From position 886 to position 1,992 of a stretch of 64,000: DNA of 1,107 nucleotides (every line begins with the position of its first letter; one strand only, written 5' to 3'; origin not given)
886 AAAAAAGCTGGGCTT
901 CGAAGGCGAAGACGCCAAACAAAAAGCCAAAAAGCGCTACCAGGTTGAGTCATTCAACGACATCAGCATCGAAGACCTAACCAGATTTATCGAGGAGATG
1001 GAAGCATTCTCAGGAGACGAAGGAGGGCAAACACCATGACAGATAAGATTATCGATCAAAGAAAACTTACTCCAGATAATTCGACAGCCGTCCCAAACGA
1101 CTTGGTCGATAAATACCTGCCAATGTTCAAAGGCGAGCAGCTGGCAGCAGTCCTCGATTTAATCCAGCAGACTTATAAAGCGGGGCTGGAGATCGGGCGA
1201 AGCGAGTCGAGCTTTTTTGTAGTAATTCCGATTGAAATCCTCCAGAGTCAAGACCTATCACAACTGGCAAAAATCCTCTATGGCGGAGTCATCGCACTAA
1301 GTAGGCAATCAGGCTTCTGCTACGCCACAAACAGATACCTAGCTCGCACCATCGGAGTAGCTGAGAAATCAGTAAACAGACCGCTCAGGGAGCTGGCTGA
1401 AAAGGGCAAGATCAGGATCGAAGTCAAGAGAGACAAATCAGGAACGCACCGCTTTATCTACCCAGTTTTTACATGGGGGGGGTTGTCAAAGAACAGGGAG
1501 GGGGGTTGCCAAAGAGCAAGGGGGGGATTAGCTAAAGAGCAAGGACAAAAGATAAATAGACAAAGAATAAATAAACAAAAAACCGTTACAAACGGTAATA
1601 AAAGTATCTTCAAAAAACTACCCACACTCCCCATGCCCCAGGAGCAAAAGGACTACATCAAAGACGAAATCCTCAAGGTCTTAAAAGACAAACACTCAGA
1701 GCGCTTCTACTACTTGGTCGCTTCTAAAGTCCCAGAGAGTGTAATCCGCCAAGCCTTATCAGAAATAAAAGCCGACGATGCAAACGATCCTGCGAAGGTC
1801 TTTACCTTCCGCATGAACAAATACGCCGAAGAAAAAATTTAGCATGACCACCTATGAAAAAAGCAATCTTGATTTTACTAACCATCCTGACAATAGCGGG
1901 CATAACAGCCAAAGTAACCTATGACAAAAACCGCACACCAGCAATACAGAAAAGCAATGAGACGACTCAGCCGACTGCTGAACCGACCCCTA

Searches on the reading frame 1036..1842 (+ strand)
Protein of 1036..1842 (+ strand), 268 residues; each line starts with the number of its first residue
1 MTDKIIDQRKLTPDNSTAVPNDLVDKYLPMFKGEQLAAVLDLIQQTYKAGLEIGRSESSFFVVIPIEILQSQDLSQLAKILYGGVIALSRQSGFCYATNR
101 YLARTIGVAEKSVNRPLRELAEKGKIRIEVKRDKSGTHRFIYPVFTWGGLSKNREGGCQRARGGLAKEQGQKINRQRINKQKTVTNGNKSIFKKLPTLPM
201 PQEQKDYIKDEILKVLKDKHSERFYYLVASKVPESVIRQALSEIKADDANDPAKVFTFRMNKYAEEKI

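Call 25: search_protein_families(library=pfam, proteins=[window:1036-1842:+], max_evalue=0.01)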
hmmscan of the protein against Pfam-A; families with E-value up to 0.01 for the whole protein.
window:1036-1842:+ (268 aa): 3 families
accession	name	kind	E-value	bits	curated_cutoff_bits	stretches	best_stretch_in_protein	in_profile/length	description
PF13730.12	HTH_36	-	3.8e-07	30.3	25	1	73-124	2-53/55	Helix-turn-helix domain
PF13412.12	HTH_24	-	0.001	19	21.9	1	97-127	18-48/48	Winged helix-turn-helix DNA-binding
PF13545.12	HTH_Crp_2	-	0.0049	17.2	27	0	95-127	21-53/70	Crp-like helix-turn-helix domain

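Call 86: search_protein_families(library=phrogs, proteins=[window:1036-1842:+], max_evalue=0.001)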
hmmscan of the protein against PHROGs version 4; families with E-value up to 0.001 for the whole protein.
window:1036-1842:+ (268 aa): 8 families
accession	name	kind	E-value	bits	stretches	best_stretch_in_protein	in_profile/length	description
phrog_19658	-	DNA, RNA and nucleotide metabolism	2.8e-11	44.5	1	59-130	2-73/283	replication initiation protein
phrog_2880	-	DNA, RNA and nucleotide metabolism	3.2e-11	43.9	1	64-143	16-97/459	replication initiation protein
phrog_270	-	DNA, RNA and nucleotide metabolism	4.1e-11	43.9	1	55-156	26-127/383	replication initiation protein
phrog_678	-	DNA, RNA and nucleotide metabolism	3.6e-10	40.9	1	13-226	29-214/346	replication initiation O-like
phrog_186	-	DNA, RNA and nucleotide metabolism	1.1e-09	39.4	1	44-219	5-168/308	DnaD-like helicase loader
phrog_428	-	DNA, RNA and nucleotide metabolism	3.5e-09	37.3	1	55-208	84-230/455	replication initiation protein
phrog_345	-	DNA, RNA and nucleotide metabolism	8e-06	26.7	1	70-188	41-155/297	replication initiation O-like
phrog_4221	-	DNA, RNA and nucleotide metabolism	1.6e-05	25.3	1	64-214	16-162/325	replication initiation protein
